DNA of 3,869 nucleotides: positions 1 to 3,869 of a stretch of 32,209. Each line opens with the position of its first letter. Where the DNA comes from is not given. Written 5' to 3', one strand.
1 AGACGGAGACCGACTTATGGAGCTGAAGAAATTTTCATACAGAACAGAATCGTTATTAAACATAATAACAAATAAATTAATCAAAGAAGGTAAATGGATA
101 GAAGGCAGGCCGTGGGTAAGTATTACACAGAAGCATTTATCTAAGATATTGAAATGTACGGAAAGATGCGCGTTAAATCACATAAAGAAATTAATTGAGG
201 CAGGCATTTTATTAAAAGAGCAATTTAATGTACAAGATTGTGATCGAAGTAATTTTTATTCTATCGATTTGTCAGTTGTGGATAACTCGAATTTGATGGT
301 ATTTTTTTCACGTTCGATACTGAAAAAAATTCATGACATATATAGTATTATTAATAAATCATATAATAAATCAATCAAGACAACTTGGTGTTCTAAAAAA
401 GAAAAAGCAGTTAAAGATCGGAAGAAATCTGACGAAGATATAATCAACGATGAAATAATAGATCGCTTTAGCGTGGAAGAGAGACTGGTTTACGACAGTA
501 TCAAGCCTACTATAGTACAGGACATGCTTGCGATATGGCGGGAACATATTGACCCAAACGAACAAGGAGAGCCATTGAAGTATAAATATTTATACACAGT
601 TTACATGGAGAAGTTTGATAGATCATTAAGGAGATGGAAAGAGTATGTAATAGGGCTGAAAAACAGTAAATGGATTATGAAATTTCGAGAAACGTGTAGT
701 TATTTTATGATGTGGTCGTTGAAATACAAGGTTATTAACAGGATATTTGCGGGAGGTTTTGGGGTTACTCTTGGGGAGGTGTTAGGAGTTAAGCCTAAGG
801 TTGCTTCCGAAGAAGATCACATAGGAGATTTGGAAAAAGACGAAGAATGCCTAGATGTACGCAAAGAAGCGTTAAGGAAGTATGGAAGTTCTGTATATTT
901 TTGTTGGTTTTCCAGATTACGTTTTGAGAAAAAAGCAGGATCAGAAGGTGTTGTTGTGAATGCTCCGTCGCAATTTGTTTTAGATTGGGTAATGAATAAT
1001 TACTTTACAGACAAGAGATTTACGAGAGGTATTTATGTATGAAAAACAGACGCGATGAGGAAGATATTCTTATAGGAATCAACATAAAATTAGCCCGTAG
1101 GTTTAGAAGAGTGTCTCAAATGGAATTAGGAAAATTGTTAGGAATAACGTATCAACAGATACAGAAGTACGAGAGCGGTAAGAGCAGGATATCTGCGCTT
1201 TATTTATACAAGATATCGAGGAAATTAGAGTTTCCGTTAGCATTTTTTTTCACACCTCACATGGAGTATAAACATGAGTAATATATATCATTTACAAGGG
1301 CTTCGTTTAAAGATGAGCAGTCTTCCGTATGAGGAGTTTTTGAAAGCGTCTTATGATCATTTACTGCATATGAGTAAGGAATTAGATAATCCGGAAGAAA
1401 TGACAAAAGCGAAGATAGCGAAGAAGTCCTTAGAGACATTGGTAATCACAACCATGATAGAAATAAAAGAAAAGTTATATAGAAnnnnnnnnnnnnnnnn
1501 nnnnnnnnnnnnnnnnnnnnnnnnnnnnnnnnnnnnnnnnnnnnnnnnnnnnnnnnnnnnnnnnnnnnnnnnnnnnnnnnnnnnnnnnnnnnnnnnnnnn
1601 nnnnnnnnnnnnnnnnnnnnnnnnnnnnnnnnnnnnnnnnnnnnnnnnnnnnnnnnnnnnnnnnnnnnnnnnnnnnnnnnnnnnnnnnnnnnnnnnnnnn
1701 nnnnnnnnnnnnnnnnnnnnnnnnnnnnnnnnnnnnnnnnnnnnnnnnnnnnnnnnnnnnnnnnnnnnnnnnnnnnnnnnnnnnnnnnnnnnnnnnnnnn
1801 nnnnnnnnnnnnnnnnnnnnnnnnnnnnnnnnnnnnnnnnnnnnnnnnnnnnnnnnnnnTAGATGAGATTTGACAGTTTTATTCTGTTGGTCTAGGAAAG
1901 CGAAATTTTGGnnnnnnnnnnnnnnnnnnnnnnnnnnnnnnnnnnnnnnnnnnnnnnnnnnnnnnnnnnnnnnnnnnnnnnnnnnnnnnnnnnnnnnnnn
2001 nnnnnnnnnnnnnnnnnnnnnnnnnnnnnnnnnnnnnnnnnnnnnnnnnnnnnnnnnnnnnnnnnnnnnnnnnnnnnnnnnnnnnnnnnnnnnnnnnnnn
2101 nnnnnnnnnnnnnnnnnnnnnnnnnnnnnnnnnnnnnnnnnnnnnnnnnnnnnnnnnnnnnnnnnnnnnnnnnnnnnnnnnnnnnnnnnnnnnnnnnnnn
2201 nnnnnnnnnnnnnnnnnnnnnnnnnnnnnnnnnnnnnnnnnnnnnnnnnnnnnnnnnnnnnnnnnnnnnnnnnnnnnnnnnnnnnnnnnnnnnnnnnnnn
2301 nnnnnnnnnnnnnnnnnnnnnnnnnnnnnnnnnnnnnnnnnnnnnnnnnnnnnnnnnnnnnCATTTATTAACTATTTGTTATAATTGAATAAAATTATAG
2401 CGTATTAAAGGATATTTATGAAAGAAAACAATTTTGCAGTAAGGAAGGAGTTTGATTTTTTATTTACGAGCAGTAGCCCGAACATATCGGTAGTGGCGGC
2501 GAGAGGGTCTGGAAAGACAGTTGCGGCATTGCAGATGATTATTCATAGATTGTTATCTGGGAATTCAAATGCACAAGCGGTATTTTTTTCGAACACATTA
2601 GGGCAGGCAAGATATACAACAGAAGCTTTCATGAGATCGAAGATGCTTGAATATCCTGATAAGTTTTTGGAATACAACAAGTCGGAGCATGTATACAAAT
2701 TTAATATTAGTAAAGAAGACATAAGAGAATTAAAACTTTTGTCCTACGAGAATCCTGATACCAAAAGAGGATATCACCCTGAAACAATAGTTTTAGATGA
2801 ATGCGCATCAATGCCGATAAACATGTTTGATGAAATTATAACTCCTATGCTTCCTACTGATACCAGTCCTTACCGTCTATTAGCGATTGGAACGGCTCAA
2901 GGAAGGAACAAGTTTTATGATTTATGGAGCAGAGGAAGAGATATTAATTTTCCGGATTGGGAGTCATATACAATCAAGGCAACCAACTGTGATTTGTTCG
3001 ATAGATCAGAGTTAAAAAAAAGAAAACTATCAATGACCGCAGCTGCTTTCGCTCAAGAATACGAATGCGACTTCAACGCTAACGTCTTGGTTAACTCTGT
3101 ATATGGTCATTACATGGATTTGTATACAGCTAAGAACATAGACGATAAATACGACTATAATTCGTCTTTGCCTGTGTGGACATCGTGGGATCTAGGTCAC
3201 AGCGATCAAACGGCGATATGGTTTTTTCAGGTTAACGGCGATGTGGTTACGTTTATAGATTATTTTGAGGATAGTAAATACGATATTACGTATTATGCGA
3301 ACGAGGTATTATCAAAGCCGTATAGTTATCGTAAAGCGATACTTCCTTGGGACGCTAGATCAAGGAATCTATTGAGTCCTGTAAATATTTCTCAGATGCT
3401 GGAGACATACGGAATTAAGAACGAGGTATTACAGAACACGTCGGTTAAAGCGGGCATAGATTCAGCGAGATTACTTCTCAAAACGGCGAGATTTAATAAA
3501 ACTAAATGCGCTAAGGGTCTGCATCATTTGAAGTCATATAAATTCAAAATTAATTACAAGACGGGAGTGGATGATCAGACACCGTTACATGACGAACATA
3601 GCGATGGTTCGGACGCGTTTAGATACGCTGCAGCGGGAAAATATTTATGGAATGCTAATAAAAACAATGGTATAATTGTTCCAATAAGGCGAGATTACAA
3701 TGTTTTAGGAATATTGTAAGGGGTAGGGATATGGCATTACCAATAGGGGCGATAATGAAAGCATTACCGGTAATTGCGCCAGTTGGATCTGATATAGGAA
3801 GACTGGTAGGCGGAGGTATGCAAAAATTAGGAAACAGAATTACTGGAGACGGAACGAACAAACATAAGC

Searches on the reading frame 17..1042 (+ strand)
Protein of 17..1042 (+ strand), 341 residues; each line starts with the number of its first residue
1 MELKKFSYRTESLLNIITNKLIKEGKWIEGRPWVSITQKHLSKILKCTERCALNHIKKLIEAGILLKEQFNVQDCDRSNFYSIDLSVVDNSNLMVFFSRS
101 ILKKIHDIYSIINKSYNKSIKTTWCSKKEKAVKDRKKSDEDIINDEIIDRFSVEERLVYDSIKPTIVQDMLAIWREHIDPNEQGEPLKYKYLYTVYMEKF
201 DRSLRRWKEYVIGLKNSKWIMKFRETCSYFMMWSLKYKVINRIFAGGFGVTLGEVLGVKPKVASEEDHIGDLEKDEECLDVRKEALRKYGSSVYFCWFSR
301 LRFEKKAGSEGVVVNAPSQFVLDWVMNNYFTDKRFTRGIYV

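Call 19: search_protein_families(library=phrogs, proteins=[window:17-1042:+], max_evalue=0.001)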
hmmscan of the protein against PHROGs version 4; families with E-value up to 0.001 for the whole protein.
window:17-1042:+ (341 aa): 3 families
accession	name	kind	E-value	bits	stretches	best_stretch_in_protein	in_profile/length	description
phrog_8540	-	DNA, RNA and nucleotide metabolism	0.00017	22.8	1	30-91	34-93/196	replication initiation O-like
phrog_428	-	DNA, RNA and nucleotide metabolism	0.00043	20.5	1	28-150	120-240/455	replication initiation protein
phrog_270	-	DNA, RNA and nucleotide metabolism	0.00081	19.9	0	35-91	67-123/383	replication initiation protein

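Call 104: search_protein_families(library=pfam, proteins=[window:17-1042:+], max_evalue=0.01)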
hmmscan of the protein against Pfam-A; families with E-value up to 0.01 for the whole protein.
window:17-1042:+ (341 aa): 2 families
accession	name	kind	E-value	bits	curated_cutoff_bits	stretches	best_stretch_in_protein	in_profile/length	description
PF11638.13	DnaA_N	-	2.3e-08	34.1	24.6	1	282-330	8-56/65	DnaA N-terminal domain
PF13730.12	HTH_36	-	0.009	16.2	25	0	30-65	22-55/55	Helix-turn-helix domain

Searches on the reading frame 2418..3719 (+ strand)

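Call 19: search_protein_families(library=phrogs, proteins=[window:2418-3719:+], max_evalue=0.001)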
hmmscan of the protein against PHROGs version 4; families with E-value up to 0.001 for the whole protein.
window:2418-3719:+ (433 aa): 5 families
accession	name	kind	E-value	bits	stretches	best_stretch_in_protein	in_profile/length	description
phrog_2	-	head and packaging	1e-31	111.5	1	16-414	275-597/807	terminase large subunit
phrog_2472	-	unknown function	3.4e-29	103.2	1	200-409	100-309/324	-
phrog_7579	-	head and packaging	4.7e-12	46.6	1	17-221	14-215/239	terminase large subunit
phrog_9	-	head and packaging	0.0008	19.3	0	27-176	230-378/812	terminase large subunit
phrog_6672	-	head and packaging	0.00092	19.8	0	328-408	50-129/145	terminase large subunit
